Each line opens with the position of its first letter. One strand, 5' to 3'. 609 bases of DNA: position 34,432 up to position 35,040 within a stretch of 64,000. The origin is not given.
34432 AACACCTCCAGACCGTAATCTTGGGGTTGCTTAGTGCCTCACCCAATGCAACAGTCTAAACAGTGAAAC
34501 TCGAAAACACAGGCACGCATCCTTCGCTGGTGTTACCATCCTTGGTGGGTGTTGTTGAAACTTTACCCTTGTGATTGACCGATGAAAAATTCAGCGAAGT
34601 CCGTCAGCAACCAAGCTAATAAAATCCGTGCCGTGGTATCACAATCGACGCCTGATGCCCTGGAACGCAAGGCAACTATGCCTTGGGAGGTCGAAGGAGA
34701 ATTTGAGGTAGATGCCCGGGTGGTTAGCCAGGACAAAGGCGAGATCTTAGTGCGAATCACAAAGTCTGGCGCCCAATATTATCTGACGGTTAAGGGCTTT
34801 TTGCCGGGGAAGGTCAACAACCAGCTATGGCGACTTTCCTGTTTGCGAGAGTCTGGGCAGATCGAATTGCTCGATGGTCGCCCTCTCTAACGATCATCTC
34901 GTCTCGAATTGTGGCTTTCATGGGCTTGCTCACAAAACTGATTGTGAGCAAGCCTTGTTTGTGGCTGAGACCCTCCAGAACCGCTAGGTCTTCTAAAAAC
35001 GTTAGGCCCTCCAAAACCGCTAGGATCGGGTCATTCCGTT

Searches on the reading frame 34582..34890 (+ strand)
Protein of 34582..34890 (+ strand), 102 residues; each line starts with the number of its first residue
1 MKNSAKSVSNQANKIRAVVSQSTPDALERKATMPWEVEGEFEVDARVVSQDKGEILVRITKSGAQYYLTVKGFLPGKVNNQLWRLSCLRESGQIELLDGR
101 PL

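Call 5: search_protein_families(library=pfam, proteins=[window:34582-34890:+], max_evalue=0.01)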
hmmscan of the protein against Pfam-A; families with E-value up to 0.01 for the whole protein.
window:34582-34890:+ (102 aa): 0 families

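Call 6: search_protein_families(library=ncbifam, proteins=[window:34582-34890:+], max_evalue=0.01)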
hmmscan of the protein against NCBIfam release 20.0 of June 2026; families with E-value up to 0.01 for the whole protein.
window:34582-34890:+ (102 aa): 0 families

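Call 67: list_cluster_members(proteins=[window:34582-34887:+, window:32729-34402:+, window:35056-36492:+, window:32026-32379:-, window:31645-31914:-])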
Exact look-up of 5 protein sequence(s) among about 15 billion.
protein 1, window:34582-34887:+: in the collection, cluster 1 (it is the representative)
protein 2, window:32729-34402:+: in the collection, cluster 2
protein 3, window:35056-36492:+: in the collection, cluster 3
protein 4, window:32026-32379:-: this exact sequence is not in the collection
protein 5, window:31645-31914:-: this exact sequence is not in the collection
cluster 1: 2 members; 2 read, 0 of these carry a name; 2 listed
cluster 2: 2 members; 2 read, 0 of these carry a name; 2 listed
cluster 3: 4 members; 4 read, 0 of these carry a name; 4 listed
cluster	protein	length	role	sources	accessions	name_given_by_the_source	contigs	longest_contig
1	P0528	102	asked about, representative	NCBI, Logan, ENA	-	-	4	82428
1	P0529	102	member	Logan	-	-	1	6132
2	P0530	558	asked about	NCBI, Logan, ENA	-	-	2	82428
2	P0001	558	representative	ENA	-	-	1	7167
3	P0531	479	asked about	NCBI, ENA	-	-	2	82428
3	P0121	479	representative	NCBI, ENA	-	-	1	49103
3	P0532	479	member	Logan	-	-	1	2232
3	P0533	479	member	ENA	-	-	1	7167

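Call 79: search_solved_structures(query=window:34582-34887:+, max_evalue=10)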
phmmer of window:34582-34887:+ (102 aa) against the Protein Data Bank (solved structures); distinct sequences matched with E-value up to 10: 2.
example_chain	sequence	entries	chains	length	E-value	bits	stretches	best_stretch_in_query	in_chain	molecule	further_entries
3p6j_A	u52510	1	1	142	0.27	14.7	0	38-75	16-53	de novo designed beta-trefoil architecture with symmetric primary structure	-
3id7_A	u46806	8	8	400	1.7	12.1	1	32-90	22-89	Dipeptidase | renal dipeptidase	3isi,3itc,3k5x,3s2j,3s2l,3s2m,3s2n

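Call 82: predict_structure(protein=window:34582-34887:+)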
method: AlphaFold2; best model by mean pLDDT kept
length: 102 residues; sequences in the alignment: 1
mean_pLDDT: 67.0   pTM: 0.59
mean pLDDT of the five models: 67.0, 65.5, 44.9, 44.0, 41.8
residues with pLDDT >= 90: 9; 70-90: 53; 50-70: 6; < 50: 34
segments of 3 or more residues with pLDDT < 50: 1-34
pLDDT, mean of each block of 10 residues (from residue 1): 35 33 38 59 85 82 75 84 87 86 90
secondary structure, 60 per line:
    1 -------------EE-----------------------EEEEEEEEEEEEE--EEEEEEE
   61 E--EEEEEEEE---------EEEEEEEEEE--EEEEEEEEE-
elements in order: E39-51 E54-61 E64-71 E81-90 E93-101

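Call 85: fold_search(model_id=the predicted structure, library=pdb)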
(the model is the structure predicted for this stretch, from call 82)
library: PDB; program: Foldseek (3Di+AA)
matches with E <= 10: 1057; with E <= 0.001: 1
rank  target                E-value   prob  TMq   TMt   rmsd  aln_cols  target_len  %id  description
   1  4gop_B                4.4e-04  1.00  0.39  0.35   4.3        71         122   14  Structure and Conformational Change of a Replication Protein A Heterotrimer Bound to ssDNA (released 2012-11-28)
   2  3k0x                  2.5e-03  1.00  0.45  0.46   3.4        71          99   17  Crystal structure of telomere capping protein Ten1 from Saccharomyces pombe (released 2009-10-27)
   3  3kf6_B                1.0e-02  1.00  0.46  0.45   3.2        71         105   14  Crystal structure of S. pombe Stn1-ten1 complex (released 2009-12-22)
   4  8d0b_C                1.2e-02  1.00  0.52  0.45   3.9        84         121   10  Human CST-DNA polymerase alpha/primase preinitiation complex bound to 4xTEL-foldback template (released 2022-06-22)
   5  6w6w_D                1.3e-02  1.00  0.55  0.49   3.4        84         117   10  Cryo-EM structure of CST bound to telomeric single-stranded DNA (released 2020-06-03)
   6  8soj_C                1.3e-02  1.00  0.55  0.48   3.5        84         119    8  Cryo-EM structure of human CST bound to POT1(ESDL)/TPP1 in the absence of telomeric ssDNA (released 2023-06-07)
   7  5yzw_A                1.4e-02  0.99  0.41  0.26   4.7        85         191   10  Crystal structure of p204 HINb domain (released 2018-12-19)
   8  8txr_B                1.4e-02  0.99  0.40  0.17   6.3        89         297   16  E. coli ExoVII(H238A) (released 2024-01-31)
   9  2pqa_C                1.5e-02  1.00  0.42  0.36   3.7        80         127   10  Crystal Structure of Full-length Human RPA 14/32 Heterodimer (released 2007-11-13)
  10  8aas_C                1.6e-02  0.95  0.35  0.33  11.2        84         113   20  Crystal structure of the Pyrococcus abyssi RPA trimerization core bound to poly-dT20 ssDNA (released 2023-05-03)
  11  2pi2_A                1.6e-02  1.00  0.43  0.35   3.6        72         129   10  Full-length Replication protein A subunits RPA14 and RPA32 (released 2007-10-16)
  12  3mxn_B                1.7e-02  1.00  0.42  0.34   4.1        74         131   15  Crystal structure of the RMI core complex (released 2010-09-15)
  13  2z6k_A                1.8e-02  1.00  0.41  0.35   3.7        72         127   11  Crystal structure of full-length human RPA14/32 heterodimer (released 2007-12-04)
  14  8aaj_C                1.9e-02  0.98  0.41  0.38  11.1        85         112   18  Crystal structure of the Pyrococcus abyssi RPA (apo form) (released 2023-05-03)
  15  4jbm_B                2.3e-02  0.97  0.38  0.24   5.1        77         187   17  Structure of murine DNA binding protein bound with ds DNA (released 2013-06-26)
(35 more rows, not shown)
